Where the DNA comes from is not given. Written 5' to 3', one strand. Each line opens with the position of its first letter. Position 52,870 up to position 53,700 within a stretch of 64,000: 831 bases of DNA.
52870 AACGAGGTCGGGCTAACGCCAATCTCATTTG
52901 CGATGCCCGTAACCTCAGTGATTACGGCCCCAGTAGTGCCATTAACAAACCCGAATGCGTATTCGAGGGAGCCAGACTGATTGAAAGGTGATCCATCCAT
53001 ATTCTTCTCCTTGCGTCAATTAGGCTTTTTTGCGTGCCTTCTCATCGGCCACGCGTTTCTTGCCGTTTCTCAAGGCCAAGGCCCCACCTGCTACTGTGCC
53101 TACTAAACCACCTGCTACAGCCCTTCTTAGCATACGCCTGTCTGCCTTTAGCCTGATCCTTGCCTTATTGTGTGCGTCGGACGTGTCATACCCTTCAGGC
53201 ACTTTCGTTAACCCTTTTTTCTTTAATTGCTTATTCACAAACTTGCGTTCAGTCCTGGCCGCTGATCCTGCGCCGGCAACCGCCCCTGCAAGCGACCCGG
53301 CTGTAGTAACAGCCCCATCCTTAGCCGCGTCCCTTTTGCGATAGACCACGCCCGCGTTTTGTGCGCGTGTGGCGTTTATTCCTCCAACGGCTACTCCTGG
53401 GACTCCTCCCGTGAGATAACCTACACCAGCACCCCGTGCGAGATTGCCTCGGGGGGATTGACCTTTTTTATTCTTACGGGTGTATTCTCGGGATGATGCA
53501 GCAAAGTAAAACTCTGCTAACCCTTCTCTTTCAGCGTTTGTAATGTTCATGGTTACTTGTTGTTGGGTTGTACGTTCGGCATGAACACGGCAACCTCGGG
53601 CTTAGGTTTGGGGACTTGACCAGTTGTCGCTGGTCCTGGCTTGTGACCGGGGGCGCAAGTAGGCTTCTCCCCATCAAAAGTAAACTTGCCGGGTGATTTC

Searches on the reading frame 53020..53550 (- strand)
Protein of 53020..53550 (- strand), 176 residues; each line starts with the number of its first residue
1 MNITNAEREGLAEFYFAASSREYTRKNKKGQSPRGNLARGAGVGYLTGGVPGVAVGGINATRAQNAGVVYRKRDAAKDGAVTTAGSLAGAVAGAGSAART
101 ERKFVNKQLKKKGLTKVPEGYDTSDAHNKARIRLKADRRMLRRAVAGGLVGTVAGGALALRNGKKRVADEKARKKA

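Call 4: search_protein_families(library=pfam, proteins=[window:53020-53550:-], max_evalue=1)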
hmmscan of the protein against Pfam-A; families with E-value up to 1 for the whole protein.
window:53020-53550:- (176 aa): 1 family
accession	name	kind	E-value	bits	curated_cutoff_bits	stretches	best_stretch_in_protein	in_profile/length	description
PF01925.25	TauE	-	0.14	12.2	32.6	1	133-160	58-85/237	Sulfite exporter TauE/SafE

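Call 5: search_protein_families(library=phrogs, proteins=[window:53020-53550:-], max_evalue=1)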
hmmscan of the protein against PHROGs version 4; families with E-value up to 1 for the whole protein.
window:53020-53550:- (176 aa): 1 family
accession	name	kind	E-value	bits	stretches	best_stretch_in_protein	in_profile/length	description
phrog_1596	-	unknown function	1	10.7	1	38-105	26-93/114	-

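Call 50: find_encoding_contigs(protein=window:53020-53550:-, flank=6000, max_places=5)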
Protein window:53020-53550:- (176 aa): 16 contigs read that carry it; 5 places shown.
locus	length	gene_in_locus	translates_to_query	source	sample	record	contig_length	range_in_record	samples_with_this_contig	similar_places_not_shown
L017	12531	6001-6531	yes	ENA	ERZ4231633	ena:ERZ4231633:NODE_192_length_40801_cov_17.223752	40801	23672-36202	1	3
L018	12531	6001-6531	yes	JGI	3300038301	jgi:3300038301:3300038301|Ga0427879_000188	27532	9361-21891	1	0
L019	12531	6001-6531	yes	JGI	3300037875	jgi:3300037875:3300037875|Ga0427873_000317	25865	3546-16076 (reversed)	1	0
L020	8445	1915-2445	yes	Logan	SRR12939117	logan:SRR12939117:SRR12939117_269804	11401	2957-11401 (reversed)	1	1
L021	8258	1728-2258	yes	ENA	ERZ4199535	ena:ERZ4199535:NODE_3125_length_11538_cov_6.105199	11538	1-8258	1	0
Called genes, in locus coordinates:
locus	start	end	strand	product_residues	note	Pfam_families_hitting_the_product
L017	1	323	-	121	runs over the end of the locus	-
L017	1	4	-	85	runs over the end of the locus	-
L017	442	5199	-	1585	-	PF26696:PTL_trimer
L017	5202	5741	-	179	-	-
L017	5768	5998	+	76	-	-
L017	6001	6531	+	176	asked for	-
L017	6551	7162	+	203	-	-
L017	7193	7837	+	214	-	-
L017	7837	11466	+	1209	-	-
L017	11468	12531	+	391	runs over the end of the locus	-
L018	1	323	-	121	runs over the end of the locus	-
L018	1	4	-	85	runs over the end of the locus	-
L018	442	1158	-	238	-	PF26696:PTL_trimer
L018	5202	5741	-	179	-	-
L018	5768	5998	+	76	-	-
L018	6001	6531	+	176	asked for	-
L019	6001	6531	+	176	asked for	-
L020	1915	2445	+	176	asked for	-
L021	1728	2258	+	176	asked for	-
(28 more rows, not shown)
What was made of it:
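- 53020..53550 (-): F: 176 aa, just upstream of the putative tail tube gene. It has the N-terminal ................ and two strict blocks. This extra copy is specific to this lineage. Identical on at least 16 contigs (call 50).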

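Call 73: find_related_loci(query=window:53020-53550:-, collection=viral_contigs, flank=8000)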
Query window:53020-53550:- (176 aa) in viral_contigs; peptide patterns used: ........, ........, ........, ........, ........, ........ (x = any residue, [..] = any of these).
18 stretches matched a pattern, but none encodes a relative of the query by tblastn (E <= 1e-3).

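Call 74: find_homologous_proteins(query=window:53020-53550:-, max_evalue=0.01)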
Query window:53020-53550:- (176 aa): 3 proteins with E <= 0.01 among 2663 candidates.
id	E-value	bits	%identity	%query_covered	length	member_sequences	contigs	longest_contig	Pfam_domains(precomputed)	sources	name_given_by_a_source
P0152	3.8e-97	341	96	100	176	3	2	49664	-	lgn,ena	-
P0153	3.2e-84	299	89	100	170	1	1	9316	-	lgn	-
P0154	2.5e-78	280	85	100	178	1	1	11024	-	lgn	-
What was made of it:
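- Tried and rejected: The word-based homologue search for F found only variants 85-96% identical (call 74).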

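Call 76: find_encoding_contigs(protein=P0154, flank=8000, max_places=2)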
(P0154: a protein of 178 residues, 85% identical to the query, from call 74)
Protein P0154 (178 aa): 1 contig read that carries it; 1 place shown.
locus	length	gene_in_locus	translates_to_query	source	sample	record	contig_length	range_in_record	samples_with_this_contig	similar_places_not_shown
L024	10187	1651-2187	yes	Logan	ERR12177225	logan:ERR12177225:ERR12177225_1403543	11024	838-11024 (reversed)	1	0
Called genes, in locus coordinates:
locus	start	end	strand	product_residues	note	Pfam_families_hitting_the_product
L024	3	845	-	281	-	?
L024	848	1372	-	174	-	-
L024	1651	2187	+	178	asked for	-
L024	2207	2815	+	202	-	-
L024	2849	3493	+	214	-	-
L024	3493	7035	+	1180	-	-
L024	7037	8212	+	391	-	-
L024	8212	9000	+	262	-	-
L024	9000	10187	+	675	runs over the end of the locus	?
